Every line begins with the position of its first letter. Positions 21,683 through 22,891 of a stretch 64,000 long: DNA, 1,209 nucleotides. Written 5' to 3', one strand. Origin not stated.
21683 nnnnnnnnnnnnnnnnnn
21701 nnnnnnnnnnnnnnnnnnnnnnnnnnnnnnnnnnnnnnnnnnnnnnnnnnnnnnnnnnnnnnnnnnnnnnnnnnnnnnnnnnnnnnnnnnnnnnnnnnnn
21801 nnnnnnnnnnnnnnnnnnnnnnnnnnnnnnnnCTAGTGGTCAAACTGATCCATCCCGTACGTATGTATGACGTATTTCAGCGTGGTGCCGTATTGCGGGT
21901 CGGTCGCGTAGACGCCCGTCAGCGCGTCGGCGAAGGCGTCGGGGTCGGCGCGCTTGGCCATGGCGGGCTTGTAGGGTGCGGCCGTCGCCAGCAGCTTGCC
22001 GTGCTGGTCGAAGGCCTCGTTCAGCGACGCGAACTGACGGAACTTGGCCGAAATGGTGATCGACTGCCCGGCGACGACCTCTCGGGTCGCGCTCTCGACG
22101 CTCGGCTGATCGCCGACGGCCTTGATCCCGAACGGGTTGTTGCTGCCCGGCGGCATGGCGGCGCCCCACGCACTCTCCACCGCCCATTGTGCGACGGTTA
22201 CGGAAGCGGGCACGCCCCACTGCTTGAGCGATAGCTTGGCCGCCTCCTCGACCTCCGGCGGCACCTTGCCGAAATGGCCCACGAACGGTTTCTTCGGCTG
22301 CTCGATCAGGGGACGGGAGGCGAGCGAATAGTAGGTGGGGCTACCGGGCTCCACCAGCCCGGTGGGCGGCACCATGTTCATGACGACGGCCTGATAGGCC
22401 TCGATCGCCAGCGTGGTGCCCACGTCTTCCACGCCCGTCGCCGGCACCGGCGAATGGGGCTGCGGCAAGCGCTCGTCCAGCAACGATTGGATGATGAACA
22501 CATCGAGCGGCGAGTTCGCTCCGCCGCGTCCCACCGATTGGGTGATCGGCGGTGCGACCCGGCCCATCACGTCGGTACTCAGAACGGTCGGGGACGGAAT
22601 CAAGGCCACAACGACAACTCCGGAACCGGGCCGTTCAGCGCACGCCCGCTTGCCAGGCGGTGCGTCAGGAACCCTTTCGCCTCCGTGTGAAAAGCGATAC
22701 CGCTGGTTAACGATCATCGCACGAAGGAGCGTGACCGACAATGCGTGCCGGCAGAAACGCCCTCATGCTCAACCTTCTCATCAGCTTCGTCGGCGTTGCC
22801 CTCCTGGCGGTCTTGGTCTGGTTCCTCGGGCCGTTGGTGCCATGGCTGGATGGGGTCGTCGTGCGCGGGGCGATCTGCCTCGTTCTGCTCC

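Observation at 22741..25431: Intact-looking TssM paralogue that stops exactly before the IcmF_C/TssJ-binding domain, heading the tssB operon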

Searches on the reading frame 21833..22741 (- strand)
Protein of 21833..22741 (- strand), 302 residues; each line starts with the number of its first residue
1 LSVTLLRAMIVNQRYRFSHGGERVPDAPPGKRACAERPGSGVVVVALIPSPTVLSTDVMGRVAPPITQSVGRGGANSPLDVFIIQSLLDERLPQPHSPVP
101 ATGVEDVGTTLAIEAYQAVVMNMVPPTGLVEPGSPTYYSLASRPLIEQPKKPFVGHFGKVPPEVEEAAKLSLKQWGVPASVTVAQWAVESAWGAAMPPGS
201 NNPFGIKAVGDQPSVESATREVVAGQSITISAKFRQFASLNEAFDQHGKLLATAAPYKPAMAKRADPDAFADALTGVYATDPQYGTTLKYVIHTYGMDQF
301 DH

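Call 11: search_protein_families(library=pfam, proteins=[window:21833-22741:-], max_evalue=0.001)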
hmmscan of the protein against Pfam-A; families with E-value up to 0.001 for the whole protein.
window:21833-22741:- (302 aa): 1 family
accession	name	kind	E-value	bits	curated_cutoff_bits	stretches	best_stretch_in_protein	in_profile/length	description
PF01832.25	Glucosaminidase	-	2.7e-25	89.9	30.2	1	167-295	3-121/123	Mannosyl-glycoprotein endo-beta-N-acetylglucosaminidase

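Call 75: find_related_loci(query=A1, collection=metagenome_contigs, flank=10000)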
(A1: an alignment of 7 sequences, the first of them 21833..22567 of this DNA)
Query A1 (244 aa) in metagenome_contigs; peptide patterns used: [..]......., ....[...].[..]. (x = any residue, [..] = any of these).
334 stretches matched a pattern; 26 encode a relative of the query (tblastn E <= 1e-3); 26 distinct loci.
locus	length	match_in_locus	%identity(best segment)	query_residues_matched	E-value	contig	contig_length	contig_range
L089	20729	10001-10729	73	1-243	2e-119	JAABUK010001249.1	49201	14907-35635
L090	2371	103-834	70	1-244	4e-124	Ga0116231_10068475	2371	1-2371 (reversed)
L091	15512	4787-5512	72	2-243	5e-116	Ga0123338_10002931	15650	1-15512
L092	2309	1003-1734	71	1-244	3e-121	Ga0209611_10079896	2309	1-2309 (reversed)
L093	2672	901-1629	70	1-243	7e-120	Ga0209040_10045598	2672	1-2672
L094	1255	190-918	71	1-243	6e-125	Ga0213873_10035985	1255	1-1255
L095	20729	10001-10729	71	2-244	6e-114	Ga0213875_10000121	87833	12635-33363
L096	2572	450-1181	69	1-244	2e-118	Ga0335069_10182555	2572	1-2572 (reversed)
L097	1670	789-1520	70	1-244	8e-120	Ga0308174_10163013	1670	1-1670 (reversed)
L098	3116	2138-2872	67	1-244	1e-114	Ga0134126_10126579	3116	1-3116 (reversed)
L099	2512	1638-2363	67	1-244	5e-116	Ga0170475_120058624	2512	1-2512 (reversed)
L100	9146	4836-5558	68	2-243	3e-111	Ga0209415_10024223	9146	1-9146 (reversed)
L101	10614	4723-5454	66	1-244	5e-110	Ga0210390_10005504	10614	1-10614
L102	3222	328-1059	68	1-244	2e-112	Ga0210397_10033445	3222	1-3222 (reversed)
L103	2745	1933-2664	66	1-244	3e-113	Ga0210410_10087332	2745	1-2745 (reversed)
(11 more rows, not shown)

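Call 79: search_solved_structures(query=A1, max_evalue=0.01, show_alignments=1)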
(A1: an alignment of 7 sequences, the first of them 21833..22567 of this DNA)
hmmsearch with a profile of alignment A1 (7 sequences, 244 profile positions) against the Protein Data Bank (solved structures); distinct sequences matched with E-value up to 0.01: 9.
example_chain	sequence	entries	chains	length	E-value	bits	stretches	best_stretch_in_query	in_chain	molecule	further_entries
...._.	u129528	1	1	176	6.6e-19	71.4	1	110-243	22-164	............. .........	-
3vwo_A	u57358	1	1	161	7.9e-17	64.6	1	109-241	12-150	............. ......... FlgJ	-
2zyc_A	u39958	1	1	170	1e-16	64.2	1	109-241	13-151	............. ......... FlgJ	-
3k3t_A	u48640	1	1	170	9.7e-16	61.1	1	109-241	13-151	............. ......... FlgJ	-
5dn5_A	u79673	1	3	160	1.3e-13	54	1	110-236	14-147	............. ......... FlgJ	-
5dn4_A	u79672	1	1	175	1.9e-13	53.6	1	110-236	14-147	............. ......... FlgJ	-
5t1q_A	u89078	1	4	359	6.6e-13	51.8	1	116-243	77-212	N-acetylmuramoyl-L-alanine amidase domain-containing protein SAOUHSC_02979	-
3fi7_A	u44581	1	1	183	1.1e-11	47.7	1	112-243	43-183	Lmo1076 protein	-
4qdn_A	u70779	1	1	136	0.00024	23.8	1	108-228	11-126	Flagellar protein FlgJ [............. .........]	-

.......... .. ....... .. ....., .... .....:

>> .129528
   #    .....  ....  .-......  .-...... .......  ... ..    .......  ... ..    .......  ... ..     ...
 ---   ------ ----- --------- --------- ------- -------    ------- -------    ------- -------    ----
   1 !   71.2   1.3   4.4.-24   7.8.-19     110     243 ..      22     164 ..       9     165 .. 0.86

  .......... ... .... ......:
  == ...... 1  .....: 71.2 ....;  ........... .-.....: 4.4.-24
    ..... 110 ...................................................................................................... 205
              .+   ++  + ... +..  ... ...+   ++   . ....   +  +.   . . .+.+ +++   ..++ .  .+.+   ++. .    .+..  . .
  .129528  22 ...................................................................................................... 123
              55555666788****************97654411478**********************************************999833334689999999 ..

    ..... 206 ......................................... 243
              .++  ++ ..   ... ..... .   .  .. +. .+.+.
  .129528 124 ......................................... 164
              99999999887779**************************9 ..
